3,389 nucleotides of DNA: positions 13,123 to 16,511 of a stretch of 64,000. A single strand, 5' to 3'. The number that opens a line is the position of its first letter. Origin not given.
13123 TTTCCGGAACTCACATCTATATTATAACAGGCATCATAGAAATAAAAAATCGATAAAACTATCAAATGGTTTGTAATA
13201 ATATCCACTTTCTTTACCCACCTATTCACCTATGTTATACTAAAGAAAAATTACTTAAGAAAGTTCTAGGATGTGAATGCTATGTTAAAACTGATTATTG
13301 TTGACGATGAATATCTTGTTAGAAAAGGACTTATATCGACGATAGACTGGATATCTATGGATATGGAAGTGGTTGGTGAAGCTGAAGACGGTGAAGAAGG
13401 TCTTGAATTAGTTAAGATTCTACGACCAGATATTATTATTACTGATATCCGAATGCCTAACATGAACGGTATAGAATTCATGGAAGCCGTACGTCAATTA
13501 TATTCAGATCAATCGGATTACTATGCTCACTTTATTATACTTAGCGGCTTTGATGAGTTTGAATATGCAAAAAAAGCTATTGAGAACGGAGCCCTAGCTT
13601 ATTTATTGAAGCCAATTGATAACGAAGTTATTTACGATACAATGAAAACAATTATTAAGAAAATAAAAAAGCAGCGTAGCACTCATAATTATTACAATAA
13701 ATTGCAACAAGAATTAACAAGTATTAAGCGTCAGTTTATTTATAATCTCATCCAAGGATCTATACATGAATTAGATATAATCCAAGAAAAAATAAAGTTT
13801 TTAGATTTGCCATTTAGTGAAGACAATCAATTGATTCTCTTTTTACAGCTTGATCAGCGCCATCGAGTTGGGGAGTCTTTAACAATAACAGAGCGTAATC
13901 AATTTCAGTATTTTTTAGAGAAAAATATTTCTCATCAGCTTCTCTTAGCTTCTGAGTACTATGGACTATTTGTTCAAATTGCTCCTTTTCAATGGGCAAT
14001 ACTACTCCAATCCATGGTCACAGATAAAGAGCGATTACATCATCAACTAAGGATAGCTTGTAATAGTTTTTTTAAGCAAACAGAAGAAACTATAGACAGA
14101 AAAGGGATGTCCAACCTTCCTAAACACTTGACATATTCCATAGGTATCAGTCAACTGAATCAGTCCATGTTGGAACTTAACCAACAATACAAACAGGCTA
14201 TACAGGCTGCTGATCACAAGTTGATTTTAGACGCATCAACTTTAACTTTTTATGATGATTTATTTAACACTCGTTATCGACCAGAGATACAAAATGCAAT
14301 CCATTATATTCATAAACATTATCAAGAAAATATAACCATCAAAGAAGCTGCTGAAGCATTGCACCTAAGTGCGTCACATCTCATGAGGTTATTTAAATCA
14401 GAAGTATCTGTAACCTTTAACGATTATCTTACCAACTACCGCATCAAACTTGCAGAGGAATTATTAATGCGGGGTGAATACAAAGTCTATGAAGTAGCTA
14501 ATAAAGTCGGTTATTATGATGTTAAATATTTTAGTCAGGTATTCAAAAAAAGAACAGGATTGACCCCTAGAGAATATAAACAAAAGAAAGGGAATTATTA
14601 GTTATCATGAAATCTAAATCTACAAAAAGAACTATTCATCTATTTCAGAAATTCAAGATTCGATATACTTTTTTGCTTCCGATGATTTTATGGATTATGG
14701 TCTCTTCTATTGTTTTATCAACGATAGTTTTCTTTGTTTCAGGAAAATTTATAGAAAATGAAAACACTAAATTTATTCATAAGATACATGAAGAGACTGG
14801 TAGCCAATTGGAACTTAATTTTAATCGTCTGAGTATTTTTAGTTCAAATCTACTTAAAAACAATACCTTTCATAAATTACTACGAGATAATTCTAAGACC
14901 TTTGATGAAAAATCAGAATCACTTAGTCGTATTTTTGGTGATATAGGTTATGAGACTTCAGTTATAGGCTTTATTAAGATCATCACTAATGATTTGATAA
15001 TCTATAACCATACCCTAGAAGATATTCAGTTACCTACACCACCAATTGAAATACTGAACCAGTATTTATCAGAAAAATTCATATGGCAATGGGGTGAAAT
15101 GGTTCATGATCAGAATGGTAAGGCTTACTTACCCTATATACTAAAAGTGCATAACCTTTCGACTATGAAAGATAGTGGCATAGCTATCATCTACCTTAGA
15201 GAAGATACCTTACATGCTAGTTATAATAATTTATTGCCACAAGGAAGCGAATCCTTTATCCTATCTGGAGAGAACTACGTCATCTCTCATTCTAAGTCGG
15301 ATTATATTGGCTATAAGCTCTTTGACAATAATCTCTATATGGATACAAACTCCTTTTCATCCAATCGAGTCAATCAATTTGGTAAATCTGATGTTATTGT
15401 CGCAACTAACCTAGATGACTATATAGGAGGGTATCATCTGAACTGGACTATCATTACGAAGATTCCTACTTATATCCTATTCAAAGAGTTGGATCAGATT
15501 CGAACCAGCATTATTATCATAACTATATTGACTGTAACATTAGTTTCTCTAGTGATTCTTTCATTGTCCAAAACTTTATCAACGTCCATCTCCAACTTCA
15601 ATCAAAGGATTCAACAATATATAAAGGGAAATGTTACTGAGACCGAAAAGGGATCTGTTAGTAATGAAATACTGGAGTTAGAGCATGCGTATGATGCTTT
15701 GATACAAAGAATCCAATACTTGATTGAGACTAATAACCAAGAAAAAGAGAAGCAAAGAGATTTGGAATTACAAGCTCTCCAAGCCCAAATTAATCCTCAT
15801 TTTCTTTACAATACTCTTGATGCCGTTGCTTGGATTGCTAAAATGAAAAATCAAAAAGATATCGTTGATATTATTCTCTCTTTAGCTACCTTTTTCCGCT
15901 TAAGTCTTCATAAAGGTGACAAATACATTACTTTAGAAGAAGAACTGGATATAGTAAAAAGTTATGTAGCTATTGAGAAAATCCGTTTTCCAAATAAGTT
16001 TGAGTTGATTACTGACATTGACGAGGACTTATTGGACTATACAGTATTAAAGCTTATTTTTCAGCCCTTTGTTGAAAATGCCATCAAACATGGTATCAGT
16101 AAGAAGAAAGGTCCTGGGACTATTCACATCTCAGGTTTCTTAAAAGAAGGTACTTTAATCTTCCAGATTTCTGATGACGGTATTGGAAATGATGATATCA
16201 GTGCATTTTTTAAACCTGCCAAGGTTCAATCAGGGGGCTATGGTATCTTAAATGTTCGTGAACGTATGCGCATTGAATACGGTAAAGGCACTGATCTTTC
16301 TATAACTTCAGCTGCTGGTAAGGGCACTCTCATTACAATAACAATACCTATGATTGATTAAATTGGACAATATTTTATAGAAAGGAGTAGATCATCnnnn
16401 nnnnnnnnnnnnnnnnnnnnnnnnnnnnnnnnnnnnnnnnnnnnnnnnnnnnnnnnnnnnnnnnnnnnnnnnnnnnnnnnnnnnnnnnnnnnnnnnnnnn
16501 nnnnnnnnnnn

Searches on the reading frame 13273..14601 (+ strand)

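Call 64: search_protein_families(library=pfam, proteins=[window:13273-14601:+], max_evalue=0.001)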
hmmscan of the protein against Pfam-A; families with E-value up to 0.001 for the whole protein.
window:13273-14601:+ (442 aa): 3 families
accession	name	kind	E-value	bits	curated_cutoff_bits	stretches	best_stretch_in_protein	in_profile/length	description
PF00072.30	Response_reg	-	9.3e-24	84.2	30.2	1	8-123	2-109/111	Response regulator receiver domain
PF12833.13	HTH_18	-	5.5e-21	75.1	33.6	1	360-437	2-79/80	Helix-turn-helix domain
PF00165.29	HTH_AraC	-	8.3e-21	74.1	26.6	2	346-387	1-42/42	Bacterial regulatory helix-turn-helix proteins, AraC family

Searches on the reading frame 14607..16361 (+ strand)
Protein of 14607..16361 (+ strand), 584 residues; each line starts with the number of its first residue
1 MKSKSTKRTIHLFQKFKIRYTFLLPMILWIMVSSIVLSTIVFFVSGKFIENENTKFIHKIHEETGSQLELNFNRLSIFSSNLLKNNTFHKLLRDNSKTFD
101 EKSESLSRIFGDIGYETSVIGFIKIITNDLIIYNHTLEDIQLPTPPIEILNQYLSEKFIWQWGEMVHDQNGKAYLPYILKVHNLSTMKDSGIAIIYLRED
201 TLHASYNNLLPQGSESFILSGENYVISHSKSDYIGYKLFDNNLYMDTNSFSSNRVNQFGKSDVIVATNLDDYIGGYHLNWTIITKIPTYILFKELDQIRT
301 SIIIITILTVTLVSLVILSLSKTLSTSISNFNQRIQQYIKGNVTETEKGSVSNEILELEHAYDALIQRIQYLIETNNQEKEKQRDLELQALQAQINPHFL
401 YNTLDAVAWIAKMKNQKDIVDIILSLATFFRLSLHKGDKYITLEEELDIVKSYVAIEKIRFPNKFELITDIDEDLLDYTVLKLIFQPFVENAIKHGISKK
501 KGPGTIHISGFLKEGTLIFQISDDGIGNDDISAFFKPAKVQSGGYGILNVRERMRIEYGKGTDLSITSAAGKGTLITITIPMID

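Call 64: search_protein_families(library=pfam, proteins=[window:14607-16361:+], max_evalue=0.001)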
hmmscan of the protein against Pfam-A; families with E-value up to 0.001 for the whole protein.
window:14607-16361:+ (584 aa): 2 families
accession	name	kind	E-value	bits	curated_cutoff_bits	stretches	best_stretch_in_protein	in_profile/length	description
PF06580.19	His_kinase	-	1.2e-27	96.4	25.2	1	387-465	2-81/81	Histidine kinase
PF02518.31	HATPase_c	-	2.8e-11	44.3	26.4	1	479-582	4-109/111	Histidine kinase-, DNA gyrase B-, and HSP90-like ATPase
